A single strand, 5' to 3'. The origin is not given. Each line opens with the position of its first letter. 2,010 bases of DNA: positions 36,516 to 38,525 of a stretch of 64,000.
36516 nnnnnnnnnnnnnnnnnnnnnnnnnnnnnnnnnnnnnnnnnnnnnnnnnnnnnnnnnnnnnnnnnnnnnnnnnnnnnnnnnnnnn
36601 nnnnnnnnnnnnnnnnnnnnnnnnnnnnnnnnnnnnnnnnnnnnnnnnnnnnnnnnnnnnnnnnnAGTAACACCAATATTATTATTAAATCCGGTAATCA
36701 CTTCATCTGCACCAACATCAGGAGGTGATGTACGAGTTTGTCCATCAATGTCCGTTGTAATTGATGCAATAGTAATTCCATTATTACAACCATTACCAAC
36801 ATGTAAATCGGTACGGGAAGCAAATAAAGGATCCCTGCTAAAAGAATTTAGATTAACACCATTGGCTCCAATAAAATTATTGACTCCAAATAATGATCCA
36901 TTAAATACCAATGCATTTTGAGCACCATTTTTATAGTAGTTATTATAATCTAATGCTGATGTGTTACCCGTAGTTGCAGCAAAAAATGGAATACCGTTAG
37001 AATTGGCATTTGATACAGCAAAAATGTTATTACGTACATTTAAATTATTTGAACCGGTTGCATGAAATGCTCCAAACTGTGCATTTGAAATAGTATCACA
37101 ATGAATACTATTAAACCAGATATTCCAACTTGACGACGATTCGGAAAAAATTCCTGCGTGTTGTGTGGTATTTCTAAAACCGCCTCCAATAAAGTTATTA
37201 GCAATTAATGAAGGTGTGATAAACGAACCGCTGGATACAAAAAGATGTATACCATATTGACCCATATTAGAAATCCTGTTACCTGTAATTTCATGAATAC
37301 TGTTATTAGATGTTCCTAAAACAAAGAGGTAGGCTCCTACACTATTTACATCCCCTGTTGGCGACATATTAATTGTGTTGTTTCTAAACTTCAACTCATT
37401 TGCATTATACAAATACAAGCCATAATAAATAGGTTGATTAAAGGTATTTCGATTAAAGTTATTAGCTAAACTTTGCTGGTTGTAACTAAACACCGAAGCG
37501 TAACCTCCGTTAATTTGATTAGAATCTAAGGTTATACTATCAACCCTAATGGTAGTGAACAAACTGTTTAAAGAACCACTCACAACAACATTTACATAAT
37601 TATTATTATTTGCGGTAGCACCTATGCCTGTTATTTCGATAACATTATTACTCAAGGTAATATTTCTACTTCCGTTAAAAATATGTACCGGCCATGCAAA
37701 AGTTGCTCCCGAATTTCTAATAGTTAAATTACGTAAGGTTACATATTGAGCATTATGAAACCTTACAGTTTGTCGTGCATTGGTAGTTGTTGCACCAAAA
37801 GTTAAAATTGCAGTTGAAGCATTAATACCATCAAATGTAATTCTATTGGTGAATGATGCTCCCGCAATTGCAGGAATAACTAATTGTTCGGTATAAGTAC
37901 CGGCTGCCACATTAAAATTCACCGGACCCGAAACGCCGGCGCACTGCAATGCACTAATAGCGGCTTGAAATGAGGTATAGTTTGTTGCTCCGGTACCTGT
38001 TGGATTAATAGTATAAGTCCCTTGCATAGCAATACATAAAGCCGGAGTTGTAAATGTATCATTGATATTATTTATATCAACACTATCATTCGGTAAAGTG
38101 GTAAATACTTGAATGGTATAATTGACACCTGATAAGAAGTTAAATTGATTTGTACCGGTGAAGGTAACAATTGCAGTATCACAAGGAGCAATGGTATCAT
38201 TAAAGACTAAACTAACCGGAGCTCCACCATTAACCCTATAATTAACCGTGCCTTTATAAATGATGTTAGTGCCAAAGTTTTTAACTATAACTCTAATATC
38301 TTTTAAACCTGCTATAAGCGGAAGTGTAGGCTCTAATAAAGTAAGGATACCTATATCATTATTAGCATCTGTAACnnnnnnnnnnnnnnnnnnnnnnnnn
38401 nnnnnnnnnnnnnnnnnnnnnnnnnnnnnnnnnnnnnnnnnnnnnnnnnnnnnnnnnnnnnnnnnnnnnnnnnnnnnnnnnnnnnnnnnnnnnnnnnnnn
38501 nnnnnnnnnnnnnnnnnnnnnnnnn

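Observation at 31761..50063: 6,100-aa T9SS filament candidate: 9 beta-helix/CARDB units on a 9-Ig stalk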

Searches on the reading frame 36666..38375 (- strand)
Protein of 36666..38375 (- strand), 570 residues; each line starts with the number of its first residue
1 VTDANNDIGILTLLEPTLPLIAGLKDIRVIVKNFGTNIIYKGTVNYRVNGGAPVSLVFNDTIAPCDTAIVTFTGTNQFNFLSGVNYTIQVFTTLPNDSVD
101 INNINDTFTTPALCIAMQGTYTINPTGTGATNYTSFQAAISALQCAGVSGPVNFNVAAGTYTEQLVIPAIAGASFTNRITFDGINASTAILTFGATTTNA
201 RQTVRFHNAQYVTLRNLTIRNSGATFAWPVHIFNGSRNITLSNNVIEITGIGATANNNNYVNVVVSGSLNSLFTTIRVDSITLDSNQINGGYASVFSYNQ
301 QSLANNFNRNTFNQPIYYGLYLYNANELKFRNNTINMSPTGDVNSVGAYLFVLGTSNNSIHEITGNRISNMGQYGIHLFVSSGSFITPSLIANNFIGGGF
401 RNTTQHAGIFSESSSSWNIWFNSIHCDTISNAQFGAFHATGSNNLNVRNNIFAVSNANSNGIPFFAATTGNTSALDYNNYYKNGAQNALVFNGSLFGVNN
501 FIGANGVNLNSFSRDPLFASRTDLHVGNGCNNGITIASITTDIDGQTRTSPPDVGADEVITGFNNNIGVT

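Call 54: predict_structure(alignment_id=A5)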
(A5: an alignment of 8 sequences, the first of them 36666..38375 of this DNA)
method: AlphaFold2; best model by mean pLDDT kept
length: 570 residues; sequences in the alignment: 8
mean_pLDDT: 83.9   pTM: 0.82
mean pLDDT of the five models: 83.9, 81.6, 79.9, 78.8, 76.6
residues with pLDDT >= 90: 250; 70-90: 244; 50-70: 50; < 50: 26
segments of 3 or more residues with pLDDT < 50: 1-3, 497-507, 559-570
pLDDT, mean of each block of 10 residues (from residue 1): 70 81 88 89 91 90 91 91 84 83 82 86 87 92 89 95 95 95 92 88 95 98 93 92 97 89 93 89 97 93 85 96 87 94 94 66 93 91 67 89 90 86 87 87 83 83 74 72 70 55 47 64 67 81 81 70 27
secondary structure, 60 per line:
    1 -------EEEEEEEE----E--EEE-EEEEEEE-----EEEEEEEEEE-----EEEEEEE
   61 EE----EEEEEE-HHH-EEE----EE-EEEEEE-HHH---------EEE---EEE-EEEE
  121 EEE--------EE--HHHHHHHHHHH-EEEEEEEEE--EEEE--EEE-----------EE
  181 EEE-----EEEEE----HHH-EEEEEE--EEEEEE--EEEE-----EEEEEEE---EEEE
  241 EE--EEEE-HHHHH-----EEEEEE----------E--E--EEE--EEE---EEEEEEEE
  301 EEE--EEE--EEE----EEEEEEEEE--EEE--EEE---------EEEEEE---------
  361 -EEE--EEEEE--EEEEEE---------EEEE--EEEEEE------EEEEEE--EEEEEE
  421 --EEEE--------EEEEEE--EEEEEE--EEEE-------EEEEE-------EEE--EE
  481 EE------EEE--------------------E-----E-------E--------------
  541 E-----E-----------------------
elements in order: E8-15 E23-25 E27-33 E39-48 E54-62 E67-72 E78-80 E88-93 E107-109 E113-115 E117-123 H136-146 E148-156 E159-162 E165-167 E179-183 E189-193 E202-207 E210-215 E218-221 E227-233 E237-242 E245-248 H250-254 E260-265 E282-284 E287-289 E293-303 E306-308 E311-313 E318-326 E329-331 E334-336 E346-351 E362-364 E367-371 E374-379 E389-392 E395-400 E407-412 E415-420 E423-426 E435-440 E443-448 E451-454 E462-466 E474-476 E479-482 E489-491
